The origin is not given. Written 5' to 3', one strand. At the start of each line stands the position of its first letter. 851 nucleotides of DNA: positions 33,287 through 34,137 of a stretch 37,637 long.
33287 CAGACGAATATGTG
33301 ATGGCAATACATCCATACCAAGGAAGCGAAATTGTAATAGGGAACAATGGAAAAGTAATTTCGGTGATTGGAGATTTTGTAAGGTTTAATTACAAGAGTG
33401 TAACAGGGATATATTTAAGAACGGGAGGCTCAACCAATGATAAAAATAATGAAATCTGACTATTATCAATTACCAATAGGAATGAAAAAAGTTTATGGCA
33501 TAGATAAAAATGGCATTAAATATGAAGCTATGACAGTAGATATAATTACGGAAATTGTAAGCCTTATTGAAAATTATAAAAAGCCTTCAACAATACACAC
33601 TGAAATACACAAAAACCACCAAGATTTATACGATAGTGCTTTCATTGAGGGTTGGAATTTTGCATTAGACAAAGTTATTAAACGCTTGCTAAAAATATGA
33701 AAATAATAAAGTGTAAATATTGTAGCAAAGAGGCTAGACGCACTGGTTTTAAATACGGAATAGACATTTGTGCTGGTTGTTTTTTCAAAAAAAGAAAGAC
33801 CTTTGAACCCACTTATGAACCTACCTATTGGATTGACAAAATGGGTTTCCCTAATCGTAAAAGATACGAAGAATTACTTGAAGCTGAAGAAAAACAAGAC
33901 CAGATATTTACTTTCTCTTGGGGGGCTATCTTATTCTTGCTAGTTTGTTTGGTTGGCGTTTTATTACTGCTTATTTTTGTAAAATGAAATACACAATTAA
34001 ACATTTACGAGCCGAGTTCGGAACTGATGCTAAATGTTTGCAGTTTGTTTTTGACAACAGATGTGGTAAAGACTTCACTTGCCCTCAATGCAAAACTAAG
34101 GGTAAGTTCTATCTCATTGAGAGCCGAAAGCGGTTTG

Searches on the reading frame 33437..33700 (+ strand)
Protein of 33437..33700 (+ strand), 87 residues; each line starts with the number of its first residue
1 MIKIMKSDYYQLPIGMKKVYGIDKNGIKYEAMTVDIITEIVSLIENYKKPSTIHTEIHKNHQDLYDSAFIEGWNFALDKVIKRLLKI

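Call 4: search_protein_families(library=pfam, proteins=[window:33437-33700:+], max_evalue=0.1)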
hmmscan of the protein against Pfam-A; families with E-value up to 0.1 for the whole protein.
window:33437-33700:+ (87 aa): 0 families

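Call 9: search_protein_families(library=phrogs, proteins=[window:33437-33700:+], max_evalue=0.01)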
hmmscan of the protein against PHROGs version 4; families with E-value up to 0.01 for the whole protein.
window:33437-33700:+ (87 aa): 0 families

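Call 31: find_related_loci(query=window:33437-33697:+, collection=viral_contigs, flank=3000)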
Query window:33437-33697:+ (87 aa) in viral_contigs; peptide patterns used: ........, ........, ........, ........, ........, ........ (x = any residue, [..] = any of these).
17 stretches matched a pattern, but none encodes a relative of the query by tblastn (E <= 1e-3).

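Call 54: search_protein_families(library=ncbifam, proteins=[window:33437-33697:+], max_evalue=0.01)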
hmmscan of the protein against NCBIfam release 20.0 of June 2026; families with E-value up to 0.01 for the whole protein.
window:33437-33697:+ (87 aa): 0 families

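Call 55: search_protein_families(library=padloc, proteins=[window:33437-33697:+], max_evalue=0.01)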
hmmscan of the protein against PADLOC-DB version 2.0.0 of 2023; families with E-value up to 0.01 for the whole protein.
window:33437-33697:+ (87 aa): 0 families

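Call 68: predict_structure(protein=window:33437-33697:+)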
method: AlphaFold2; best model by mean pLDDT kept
length: 87 residues; sequences in the alignment: 1
mean_pLDDT: 61.8   pTM: 0.49
mean pLDDT of the five models: 61.8, 59.3, 57.8, 51.0, 47.4
residues with pLDDT >= 90: 0; 70-90: 36; 50-70: 29; < 50: 22
segments of 3 or more residues with pLDDT < 50: 1-18
pLDDT, mean of each block of 10 residues (from residue 1): 28 43 54 71 81 81 60 67 74
secondary structure, 60 per line:
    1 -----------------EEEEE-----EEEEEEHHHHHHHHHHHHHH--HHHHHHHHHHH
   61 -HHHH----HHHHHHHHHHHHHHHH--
elements in order: E18-22 E28-33 H34-47 H50-60 H62-65 H70-85

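Call 70: fold_search(model_id=the predicted structure, library=viral)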
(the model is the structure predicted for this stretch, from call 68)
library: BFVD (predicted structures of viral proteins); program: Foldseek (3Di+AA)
matches with E <= 10: 155; with E <= 0.001: 0
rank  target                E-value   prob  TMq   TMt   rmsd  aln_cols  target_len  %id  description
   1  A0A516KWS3            5.8e-01  0.10  0.24  0.17  13.4        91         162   19  (no name in the UniProt tables at hand)
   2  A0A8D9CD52            7.9e-01  0.08  0.18  0.17  10.2        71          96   17  Uncharacterized protein [uncultured marine phage]
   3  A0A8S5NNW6            1.3e+00  0.09  0.26  0.16  12.9        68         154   15  Hydrolase [Myoviridae sp. ctj3P51]
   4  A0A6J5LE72            1.5e+00  0.13  0.33  0.14  26.5        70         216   17  Tail fiber protein (Fragment) [uncultured Caudovirales phage]
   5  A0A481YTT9            1.5e+00  0.07  0.26  0.27  20.3        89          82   18  Uncharacterized protein [Marseillevirus LCMAC101]
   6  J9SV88                1.8e+00  0.06  0.23  0.18   7.9        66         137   23  Uncharacterized protein [Campylobacter phage CP30A]
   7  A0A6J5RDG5            2.1e+00  0.08  0.27  0.25  11.5        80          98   12  Uncharacterized protein [uncultured Caudovirales phage]
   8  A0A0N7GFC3            2.1e+00  0.05  0.22  0.06  23.7        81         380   23  Putative prohead protease [Pseudomonas phage POR1]
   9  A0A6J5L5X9            2.4e+00  0.09  0.31  0.35   8.9        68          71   16  Uncharacterized protein [uncultured Caudovirales phage]
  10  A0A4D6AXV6            2.4e+00  0.04  0.24  0.20  15.8       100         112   13  (no name in the UniProt tables at hand)
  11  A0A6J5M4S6            2.4e+00  0.03  0.21  0.17  14.1       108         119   14  Uncharacterized protein [uncultured Caudovirales phage]
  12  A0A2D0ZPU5            2.6e+00  0.05  0.23  0.09  10.3        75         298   21  (no name in the UniProt tables at hand)
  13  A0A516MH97            2.6e+00  0.04  0.20  0.18  13.3        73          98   14  (no name in the UniProt tables at hand)
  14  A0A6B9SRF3            2.7e+00  0.08  0.21  0.11   8.5        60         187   23  (no name in the UniProt tables at hand)
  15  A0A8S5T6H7            2.7e+00  0.02  0.18  0.14  12.9        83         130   18  Uncharacterized protein [Siphoviridae sp. ctGpg14]
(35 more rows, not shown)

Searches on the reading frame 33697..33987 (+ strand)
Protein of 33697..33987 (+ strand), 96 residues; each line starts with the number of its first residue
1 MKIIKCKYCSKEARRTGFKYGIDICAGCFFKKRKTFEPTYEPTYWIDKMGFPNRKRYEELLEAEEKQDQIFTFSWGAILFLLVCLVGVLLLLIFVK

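Call 4: search_protein_families(library=pfam, proteins=[window:33697-33987:+], max_evalue=0.1)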
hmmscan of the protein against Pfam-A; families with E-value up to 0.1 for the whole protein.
window:33697-33987:+ (96 aa): 0 families

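Call 9: search_protein_families(library=phrogs, proteins=[window:33697-33987:+], max_evalue=0.01)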
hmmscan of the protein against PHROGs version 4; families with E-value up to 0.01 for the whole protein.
window:33697-33987:+ (96 aa): 0 families

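Call 30: find_related_loci(query=window:33697-33984:+, collection=viral_contigs, flank=3000)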
Query window:33697-33984:+ (96 aa) in viral_contigs; peptide patterns used: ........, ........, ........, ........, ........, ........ (x = any residue, [..] = any of these).
145 stretches matched a pattern, but none encodes a relative of the query by tblastn (E <= 1e-3).

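Call 54: search_protein_families(library=ncbifam, proteins=[window:33697-33984:+], max_evalue=0.01)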
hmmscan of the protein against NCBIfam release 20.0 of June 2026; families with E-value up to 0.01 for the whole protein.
window:33697-33984:+ (96 aa): 0 families

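Call 55: search_protein_families(library=padloc, proteins=[window:33697-33984:+], max_evalue=0.01)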
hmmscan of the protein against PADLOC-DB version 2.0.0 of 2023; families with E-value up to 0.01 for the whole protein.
window:33697-33984:+ (96 aa): 0 families

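Call 58: search_protein_representatives(protein=window:33697-33984:+)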
Query: 96 residues. Proteins with E-value up to 0.001 (for the whole library): 2; up to 1e-10: 2; up to 1e-30: 0. The best 2 are listed.
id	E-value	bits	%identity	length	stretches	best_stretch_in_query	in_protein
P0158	1.5e-30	121.8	64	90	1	1-93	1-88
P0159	6.5e-16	74.8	56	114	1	34-95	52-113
